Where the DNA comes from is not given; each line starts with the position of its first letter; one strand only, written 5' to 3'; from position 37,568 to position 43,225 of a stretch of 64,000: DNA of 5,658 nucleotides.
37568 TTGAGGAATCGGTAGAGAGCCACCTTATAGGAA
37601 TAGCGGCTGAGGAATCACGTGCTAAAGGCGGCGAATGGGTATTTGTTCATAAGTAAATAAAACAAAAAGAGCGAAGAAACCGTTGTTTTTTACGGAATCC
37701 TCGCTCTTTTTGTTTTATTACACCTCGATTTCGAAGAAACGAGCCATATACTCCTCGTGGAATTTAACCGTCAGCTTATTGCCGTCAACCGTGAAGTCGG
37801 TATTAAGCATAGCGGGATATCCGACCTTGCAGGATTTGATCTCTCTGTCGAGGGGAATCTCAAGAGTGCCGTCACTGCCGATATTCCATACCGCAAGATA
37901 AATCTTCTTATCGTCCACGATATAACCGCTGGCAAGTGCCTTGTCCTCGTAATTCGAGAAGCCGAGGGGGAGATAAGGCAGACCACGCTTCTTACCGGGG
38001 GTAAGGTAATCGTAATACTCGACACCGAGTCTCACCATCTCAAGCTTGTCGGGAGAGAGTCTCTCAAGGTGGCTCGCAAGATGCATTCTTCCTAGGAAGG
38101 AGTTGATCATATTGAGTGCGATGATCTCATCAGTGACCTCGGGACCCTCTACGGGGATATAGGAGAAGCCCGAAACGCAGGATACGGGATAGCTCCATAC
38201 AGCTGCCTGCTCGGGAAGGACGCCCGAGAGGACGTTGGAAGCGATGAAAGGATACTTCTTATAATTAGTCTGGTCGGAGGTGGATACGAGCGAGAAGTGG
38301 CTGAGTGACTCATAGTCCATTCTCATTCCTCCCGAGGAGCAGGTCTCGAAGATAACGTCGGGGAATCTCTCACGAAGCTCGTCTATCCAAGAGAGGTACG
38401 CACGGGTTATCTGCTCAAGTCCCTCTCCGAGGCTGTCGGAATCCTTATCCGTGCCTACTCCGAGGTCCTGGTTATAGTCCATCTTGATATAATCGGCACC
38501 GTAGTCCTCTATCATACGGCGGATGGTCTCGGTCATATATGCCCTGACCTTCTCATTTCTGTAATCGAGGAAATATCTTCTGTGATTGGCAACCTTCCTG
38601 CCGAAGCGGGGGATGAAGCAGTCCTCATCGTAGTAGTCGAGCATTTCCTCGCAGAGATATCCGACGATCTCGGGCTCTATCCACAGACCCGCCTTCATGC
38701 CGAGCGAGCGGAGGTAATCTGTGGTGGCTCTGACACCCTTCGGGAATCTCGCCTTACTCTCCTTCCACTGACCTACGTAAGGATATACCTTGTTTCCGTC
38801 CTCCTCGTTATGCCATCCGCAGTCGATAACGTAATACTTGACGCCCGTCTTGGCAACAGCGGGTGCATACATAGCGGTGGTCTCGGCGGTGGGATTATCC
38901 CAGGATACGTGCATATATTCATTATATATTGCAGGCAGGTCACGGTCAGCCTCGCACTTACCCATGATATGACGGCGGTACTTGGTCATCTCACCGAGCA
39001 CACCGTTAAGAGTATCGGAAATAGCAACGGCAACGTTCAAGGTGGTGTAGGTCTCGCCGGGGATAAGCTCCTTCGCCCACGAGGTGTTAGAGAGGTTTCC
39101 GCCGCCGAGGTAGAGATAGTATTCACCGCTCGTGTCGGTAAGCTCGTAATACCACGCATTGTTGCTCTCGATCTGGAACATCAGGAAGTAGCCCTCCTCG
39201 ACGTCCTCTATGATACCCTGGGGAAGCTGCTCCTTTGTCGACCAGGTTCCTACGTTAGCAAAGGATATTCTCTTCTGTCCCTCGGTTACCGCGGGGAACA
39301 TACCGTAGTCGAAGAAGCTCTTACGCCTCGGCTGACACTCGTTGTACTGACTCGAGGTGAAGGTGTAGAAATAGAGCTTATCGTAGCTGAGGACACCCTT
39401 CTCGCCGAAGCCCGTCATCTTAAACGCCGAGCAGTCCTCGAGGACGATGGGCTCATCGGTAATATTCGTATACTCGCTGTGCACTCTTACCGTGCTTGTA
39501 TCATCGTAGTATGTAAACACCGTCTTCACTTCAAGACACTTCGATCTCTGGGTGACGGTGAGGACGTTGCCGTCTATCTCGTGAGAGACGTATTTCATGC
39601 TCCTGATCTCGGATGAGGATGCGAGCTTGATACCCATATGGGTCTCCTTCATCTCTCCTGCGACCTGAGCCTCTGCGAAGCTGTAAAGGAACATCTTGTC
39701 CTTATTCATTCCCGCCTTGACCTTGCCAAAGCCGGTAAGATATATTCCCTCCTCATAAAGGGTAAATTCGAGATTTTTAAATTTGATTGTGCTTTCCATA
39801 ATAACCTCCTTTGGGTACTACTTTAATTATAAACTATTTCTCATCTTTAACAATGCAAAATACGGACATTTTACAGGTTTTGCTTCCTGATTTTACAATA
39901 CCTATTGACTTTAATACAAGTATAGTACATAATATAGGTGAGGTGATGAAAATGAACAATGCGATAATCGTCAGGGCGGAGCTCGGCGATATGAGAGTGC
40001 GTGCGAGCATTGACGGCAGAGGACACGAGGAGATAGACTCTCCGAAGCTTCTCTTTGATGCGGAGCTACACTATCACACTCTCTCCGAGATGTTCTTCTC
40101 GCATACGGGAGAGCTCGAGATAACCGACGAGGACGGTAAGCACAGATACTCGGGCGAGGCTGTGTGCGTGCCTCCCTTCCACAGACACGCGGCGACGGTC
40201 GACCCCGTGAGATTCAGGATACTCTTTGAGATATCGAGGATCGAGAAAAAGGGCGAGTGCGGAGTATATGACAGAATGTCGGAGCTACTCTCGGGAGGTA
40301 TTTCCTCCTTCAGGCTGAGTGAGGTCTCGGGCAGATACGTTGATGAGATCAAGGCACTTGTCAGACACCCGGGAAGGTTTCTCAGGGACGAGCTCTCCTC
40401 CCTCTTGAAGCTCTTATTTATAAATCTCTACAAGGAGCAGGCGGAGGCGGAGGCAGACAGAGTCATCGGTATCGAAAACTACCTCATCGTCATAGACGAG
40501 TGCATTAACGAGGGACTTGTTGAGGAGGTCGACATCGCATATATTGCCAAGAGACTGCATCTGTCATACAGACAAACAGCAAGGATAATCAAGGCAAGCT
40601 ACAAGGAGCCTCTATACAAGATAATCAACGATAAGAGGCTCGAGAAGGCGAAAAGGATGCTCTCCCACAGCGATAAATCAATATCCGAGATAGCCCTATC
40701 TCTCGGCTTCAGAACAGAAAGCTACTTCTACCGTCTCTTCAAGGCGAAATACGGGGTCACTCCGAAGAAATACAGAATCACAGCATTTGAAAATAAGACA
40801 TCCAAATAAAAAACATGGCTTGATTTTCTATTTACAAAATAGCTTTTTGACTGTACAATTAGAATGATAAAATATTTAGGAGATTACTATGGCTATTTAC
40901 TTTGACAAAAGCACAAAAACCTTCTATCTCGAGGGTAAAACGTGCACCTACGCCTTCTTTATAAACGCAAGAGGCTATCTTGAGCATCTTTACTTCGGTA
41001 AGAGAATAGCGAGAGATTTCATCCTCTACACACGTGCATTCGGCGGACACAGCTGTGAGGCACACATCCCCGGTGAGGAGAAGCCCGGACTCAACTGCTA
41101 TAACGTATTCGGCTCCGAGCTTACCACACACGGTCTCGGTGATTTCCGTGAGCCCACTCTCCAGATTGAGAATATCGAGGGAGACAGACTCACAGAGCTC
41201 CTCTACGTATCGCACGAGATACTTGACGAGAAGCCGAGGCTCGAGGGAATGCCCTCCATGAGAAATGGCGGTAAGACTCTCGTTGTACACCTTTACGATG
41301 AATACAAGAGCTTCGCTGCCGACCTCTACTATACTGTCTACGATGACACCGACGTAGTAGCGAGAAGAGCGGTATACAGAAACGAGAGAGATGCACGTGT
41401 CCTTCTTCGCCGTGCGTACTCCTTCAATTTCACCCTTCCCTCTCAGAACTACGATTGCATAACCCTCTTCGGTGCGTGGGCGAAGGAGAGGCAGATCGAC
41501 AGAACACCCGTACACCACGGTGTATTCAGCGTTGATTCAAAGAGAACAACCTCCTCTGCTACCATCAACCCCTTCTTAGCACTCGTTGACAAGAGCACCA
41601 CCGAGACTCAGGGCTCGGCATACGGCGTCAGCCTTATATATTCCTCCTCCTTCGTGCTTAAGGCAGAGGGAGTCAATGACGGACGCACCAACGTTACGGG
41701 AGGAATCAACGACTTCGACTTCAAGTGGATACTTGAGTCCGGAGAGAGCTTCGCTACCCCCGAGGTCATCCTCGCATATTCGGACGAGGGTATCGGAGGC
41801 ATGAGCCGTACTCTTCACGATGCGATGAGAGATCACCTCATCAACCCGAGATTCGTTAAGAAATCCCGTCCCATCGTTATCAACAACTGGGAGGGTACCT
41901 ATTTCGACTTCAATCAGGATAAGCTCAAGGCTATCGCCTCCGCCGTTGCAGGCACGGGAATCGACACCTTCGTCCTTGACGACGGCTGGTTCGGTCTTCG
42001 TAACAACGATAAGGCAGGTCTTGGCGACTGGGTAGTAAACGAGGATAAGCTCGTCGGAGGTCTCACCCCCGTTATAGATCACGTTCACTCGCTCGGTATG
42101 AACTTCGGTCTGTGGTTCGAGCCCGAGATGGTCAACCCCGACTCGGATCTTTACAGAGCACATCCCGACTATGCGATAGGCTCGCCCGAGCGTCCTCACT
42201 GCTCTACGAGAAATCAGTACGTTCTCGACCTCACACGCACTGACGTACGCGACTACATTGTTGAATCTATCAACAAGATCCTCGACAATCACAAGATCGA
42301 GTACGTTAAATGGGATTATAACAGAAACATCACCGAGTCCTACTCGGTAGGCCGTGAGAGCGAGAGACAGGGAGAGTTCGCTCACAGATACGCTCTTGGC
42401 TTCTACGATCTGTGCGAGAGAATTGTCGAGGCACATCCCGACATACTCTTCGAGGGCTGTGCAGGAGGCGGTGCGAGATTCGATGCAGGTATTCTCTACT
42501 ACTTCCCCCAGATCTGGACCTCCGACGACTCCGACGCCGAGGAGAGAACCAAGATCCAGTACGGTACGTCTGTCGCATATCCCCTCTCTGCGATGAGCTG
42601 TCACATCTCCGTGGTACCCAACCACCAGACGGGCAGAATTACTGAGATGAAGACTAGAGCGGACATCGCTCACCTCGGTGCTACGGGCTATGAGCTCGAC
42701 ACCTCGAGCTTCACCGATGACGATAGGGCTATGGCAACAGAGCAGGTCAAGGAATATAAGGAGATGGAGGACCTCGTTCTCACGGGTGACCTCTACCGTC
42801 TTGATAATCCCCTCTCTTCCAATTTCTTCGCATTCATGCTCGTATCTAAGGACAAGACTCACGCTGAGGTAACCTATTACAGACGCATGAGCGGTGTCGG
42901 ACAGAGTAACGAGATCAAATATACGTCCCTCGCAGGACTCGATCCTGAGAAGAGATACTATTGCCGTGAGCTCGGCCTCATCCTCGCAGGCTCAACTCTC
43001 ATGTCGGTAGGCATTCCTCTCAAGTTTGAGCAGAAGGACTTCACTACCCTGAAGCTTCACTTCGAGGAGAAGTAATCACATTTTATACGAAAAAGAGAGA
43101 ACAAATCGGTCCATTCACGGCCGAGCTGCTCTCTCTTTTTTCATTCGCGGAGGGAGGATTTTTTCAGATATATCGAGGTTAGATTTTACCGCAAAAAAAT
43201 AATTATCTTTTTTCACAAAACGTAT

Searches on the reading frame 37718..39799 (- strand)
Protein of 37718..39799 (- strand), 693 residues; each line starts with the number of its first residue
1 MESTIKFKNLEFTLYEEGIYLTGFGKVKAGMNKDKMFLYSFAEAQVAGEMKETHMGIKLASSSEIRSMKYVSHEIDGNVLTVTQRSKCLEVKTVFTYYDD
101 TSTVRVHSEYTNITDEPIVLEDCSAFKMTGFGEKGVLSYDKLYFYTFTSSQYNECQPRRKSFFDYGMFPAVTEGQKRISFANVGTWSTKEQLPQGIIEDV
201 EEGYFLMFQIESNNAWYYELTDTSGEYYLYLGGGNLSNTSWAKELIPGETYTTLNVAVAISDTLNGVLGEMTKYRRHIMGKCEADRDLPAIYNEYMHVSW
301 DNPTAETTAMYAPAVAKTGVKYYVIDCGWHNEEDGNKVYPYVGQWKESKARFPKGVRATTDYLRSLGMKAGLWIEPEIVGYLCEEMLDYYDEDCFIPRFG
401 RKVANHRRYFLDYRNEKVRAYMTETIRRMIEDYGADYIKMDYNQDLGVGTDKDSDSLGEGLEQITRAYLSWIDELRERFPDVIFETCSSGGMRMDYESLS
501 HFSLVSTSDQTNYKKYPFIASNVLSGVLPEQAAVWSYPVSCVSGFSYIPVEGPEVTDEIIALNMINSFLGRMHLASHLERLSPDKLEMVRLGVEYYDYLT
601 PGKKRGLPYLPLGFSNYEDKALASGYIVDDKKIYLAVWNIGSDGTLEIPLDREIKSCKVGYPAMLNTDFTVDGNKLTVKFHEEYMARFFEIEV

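Call 8: search_protein_families(library=pfam, proteins=[window:37718-39799:-], max_evalue=0.001)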
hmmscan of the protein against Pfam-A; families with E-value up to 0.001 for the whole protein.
window:37718-39799:- (693 aa): 2 families
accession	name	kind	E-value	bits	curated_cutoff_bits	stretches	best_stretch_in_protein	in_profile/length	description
PF02065.24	Melibiase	-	2.2e-32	112.8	27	1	251-512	2-263/347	Melibiase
PF01055.32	Glyco_hydro_31_2nd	-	3.4e-06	27.1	23.5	1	322-446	40-160/328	Glycosyl hydrolases family 31 TIM-barrel domain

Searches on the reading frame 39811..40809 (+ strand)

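Call 8: search_protein_families(library=pfam, proteins=[window:39811-40809:+], max_evalue=0.001)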
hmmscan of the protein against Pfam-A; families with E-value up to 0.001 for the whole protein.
window:39811-40809:+ (332 aa): 2 families
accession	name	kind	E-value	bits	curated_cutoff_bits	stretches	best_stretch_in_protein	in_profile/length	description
PF12833.13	HTH_18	-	3.7e-21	75.6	33.6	1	245-322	1-78/80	Helix-turn-helix domain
PF00165.29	HTH_AraC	-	5.2e-10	39.7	26.6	1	286-322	6-41/42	Bacterial regulatory helix-turn-helix proteins, AraC family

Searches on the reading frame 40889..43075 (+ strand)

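Call 8: search_protein_families(library=pfam, proteins=[window:40889-43075:+], max_evalue=0.001)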
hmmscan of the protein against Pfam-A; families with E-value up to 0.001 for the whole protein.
window:40889-43075:+ (728 aa): 4 families
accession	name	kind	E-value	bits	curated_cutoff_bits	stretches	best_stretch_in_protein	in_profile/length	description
PF02065.24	Melibiase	-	2.2e-150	500.9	27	1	287-633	1-347/347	Melibiase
PF16875.11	Glyco_hydro_36N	-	1.7e-71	241.1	27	1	29-283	1-253/253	Glycosyl hydrolase family 36 N-terminal domain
PF16874.11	Glyco_hydro_36C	-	1.2e-12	48.5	27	1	648-724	3-76/77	Glycosyl hydrolase family 36 C-terminal domain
PF02638.21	GHL10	-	0.00027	20.6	27.9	1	390-483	70-168/311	Glycosyl hydrolase-like 10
